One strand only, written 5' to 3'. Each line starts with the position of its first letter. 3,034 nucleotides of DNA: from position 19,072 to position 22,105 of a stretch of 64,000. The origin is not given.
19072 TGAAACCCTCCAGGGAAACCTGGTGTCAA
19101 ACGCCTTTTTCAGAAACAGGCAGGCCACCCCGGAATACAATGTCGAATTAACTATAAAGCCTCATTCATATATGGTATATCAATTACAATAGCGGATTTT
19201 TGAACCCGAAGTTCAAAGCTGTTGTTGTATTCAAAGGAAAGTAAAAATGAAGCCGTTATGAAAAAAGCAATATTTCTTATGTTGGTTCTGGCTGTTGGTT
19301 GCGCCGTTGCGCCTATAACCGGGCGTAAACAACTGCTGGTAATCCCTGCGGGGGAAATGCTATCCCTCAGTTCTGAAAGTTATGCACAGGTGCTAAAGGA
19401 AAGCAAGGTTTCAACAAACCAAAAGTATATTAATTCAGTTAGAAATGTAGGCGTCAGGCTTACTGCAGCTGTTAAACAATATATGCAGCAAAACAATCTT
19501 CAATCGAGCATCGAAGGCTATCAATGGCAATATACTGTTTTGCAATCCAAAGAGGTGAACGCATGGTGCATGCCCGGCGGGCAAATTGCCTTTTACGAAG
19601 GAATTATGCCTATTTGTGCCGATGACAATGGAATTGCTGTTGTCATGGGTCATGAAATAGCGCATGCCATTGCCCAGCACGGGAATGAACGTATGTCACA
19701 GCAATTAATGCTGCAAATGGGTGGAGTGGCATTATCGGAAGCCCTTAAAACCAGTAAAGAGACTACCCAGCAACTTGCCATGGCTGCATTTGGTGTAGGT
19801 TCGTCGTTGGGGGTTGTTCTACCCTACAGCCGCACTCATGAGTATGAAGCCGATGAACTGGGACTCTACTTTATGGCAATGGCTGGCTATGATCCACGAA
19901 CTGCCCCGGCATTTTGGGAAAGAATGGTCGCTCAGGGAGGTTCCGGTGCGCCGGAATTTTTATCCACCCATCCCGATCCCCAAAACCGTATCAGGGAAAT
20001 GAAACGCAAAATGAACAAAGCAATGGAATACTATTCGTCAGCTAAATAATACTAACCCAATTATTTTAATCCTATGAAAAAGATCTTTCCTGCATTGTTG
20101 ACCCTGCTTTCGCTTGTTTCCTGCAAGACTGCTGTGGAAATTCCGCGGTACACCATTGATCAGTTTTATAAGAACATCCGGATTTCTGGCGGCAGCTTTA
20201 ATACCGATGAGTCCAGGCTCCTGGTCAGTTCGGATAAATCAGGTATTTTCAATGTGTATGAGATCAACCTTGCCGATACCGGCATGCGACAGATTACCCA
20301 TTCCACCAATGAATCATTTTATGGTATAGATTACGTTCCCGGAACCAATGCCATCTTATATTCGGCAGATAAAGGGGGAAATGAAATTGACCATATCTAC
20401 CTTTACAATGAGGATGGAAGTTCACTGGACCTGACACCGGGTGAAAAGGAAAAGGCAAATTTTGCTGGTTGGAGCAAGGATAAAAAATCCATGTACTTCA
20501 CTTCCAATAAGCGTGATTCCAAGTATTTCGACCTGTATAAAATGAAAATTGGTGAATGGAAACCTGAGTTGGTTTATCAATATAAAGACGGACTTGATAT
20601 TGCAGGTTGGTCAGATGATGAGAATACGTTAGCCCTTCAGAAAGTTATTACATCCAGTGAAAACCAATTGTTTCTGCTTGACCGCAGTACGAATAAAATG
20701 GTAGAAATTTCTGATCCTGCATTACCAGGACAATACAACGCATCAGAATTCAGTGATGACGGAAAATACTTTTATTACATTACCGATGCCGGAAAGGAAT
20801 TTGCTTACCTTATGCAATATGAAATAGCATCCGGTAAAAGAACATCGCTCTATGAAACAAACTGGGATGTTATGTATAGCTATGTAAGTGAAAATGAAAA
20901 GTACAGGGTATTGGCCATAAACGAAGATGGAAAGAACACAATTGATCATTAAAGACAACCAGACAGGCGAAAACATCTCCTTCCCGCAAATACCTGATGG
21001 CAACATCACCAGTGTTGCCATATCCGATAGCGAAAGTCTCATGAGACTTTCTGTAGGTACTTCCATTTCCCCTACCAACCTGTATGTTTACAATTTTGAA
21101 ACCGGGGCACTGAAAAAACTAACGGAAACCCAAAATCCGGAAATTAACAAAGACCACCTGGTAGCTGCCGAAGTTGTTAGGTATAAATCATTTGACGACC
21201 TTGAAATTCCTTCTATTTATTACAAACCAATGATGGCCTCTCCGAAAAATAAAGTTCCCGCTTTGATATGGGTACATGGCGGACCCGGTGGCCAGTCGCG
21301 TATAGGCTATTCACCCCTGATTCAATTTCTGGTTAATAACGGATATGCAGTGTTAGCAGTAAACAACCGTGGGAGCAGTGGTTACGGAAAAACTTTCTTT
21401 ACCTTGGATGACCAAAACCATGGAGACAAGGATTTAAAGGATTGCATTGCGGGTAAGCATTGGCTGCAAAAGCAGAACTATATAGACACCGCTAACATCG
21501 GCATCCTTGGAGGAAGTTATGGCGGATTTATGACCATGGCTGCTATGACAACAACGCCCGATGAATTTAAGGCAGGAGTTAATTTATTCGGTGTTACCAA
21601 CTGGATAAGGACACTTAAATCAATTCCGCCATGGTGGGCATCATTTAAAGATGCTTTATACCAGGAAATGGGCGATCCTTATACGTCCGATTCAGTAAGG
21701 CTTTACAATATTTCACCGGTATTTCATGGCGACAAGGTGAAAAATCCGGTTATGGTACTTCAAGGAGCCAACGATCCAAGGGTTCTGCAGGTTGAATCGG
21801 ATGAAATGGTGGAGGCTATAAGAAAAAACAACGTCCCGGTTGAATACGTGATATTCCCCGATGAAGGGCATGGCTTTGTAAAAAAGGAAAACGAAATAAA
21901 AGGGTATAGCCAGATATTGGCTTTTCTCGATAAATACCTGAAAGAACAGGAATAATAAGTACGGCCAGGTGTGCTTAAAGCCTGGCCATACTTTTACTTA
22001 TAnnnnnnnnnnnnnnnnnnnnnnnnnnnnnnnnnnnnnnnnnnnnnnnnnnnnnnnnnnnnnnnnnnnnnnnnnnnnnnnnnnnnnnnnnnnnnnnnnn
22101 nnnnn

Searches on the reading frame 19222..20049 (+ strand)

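Call 43: search_protein_families(library=pfam, proteins=[window:19222-20049:+], max_evalue=0.00001)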
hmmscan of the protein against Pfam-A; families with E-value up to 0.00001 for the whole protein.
window:19222-20049:+ (275 aa): 1 family
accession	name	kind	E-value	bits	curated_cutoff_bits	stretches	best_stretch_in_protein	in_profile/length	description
PF01435.24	Peptidase_M48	-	1.1e-34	120.4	20.3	1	85-262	8-184/186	Peptidase family M48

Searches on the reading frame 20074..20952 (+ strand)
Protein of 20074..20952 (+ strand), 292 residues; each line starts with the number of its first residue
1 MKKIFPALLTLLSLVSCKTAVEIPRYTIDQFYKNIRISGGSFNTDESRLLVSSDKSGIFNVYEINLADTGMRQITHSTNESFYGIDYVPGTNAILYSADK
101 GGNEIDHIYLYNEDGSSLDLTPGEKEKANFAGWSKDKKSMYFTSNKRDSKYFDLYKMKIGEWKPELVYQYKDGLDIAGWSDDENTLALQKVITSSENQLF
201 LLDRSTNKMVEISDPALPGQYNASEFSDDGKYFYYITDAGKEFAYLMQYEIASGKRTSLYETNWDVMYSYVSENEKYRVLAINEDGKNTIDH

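Call 43: search_protein_families(library=pfam, proteins=[window:20074-20952:+], max_evalue=0.00001)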
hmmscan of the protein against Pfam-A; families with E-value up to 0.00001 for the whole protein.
window:20074-20952:+ (292 aa): 2 families
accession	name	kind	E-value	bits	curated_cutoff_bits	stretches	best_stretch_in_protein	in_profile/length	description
PF02897.21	Peptidase_S9_N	-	1.5e-10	40.9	24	1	90-290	134-350/414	Prolyl oligopeptidase, N-terminal beta-propeller domain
PF00930.27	DPPIV_N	-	5.9e-09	35.5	22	1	96-160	253-315/354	Dipeptidyl peptidase IV (DPP IV) N-terminal region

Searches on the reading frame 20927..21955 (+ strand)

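Call 43: search_protein_families(library=pfam, proteins=[window:20927-21955:+], max_evalue=0.00001)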
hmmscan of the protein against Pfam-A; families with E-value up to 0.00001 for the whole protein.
window:20927-21955:+ (342 aa): 9 families
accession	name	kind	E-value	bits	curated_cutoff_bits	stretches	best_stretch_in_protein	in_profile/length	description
PF00326.27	Peptidase_S9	-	4.7e-50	170.5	22.6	1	132-340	7-212/213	Prolyl oligopeptidase family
PF01738.24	DLH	-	5.6e-14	52.7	21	1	104-327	6-197/217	Dienelactone hydrolase family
PF02129.25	Peptidase_S15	-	1.5e-12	48.2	23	1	109-228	46-134/262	X-Pro dipeptidyl-peptidase (S15 family)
PF20434.5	BD-FAE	-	1.8e-11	44.4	26.8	1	105-296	8-213/215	BD-FAE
PF00561.26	Abhydrolase_1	-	2.1e-11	44.4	25.8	1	111-245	1-128/245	alpha/beta hydrolase fold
PF12146.15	Hydrolase_4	-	1.3e-09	38.1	27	1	113-238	7-123/239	Serine aminopeptidase, S33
PF07859.19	Abhydrolase_3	-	9.5e-09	35.8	25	1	170-318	49-209/210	alpha/beta hydrolase fold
PF03403.19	PAF-AH_p_II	-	2.3e-06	26.9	20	0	87-169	79-155/372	Platelet-activating factor acetylhydrolase, isoform II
PF12697.13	Abhydrolase_6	-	9.1e-06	26.9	26.3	0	113-315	1-204/217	Alpha/beta hydrolase family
